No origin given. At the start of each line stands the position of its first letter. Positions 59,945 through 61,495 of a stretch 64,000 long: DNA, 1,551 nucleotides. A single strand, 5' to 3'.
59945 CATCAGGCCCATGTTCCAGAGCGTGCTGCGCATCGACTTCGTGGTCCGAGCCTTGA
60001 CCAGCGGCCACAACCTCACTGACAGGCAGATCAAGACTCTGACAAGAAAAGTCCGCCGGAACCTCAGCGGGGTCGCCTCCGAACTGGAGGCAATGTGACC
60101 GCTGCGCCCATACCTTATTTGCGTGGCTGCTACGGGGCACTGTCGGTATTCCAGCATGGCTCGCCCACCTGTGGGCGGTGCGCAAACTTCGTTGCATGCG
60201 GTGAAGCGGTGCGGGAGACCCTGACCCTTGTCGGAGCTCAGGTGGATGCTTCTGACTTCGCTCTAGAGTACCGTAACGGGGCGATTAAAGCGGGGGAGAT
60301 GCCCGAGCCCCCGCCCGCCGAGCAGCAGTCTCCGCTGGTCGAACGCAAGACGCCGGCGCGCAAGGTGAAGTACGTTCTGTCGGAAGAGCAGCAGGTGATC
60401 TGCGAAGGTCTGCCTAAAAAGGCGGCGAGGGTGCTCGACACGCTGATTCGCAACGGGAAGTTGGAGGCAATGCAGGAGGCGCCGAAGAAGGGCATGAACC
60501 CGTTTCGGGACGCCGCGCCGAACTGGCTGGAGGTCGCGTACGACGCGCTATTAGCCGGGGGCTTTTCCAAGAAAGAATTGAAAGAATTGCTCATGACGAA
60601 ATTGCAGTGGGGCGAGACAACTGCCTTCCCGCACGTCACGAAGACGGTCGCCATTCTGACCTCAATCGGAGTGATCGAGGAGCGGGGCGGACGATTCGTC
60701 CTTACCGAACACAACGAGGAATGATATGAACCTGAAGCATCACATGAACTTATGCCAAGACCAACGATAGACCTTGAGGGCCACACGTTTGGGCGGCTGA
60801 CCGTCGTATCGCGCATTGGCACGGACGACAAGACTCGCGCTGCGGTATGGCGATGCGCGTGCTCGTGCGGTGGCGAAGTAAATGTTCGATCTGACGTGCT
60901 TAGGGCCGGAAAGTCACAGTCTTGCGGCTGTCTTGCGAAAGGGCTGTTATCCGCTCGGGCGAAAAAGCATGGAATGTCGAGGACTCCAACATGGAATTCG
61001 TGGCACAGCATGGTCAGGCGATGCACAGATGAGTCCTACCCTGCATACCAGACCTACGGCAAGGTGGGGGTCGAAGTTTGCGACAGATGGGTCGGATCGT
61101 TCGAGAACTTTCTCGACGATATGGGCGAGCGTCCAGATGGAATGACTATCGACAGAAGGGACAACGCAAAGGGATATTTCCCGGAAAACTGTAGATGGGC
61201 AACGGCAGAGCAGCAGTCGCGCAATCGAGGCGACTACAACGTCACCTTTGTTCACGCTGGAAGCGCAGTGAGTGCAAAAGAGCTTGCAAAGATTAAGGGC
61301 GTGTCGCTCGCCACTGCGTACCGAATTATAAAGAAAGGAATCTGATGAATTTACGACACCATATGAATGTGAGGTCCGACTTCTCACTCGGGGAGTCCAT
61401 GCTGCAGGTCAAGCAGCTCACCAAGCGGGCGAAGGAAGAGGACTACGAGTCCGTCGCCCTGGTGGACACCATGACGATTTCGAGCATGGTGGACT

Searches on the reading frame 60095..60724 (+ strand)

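Call 10: search_protein_families(library=pfam, proteins=[window:60095-60724:+], max_evalue=0.01)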
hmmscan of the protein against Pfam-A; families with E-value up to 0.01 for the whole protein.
window:60095-60724:+ (209 aa): 0 families

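Call 37: search_protein_families(library=phrogs, proteins=[window:60095-60724:+], max_evalue=0.001)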
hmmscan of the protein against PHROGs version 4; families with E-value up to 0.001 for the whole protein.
window:60095-60724:+ (209 aa): 1 family
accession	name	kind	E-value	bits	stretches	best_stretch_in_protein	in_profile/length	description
phrog_3616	-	unknown function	1.7e-31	110.7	1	11-203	16-220/222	-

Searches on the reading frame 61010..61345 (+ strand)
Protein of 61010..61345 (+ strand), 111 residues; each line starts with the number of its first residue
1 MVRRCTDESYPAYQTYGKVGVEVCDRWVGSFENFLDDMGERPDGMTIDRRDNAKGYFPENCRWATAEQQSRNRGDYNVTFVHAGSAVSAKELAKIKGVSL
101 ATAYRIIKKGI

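Call 37: search_protein_families(library=phrogs, proteins=[window:61010-61345:+], max_evalue=0.001)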
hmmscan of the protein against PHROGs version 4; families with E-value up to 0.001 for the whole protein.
window:61010-61345:+ (111 aa): 7 families
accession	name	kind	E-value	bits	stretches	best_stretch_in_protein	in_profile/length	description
phrog_3377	-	DNA, RNA and nucleotide metabolism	3.9e-36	125.7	1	1-111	21-131/196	HNH endonuclease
phrog_8790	-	DNA, RNA and nucleotide metabolism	6.2e-32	112.4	1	1-89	32-113/241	restriction endonuclease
phrog_374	-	DNA, RNA and nucleotide metabolism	1.6e-30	107.5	1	1-99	279-366/617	HNH endonuclease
phrog_2081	-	DNA, RNA and nucleotide metabolism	2.1e-22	80.8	1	1-78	112-200/433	HNH endonuclease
phrog_953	-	DNA, RNA and nucleotide metabolism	4.1e-12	47.1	1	1-69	231-301/420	HNH endonuclease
phrog_4578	-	DNA, RNA and nucleotide metabolism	2.1e-06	28.7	1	37-76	22-62/130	HNH endonuclease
phrog_3322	-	DNA, RNA and nucleotide metabolism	2.3e-05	25.3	1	38-65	99-126/162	endonuclease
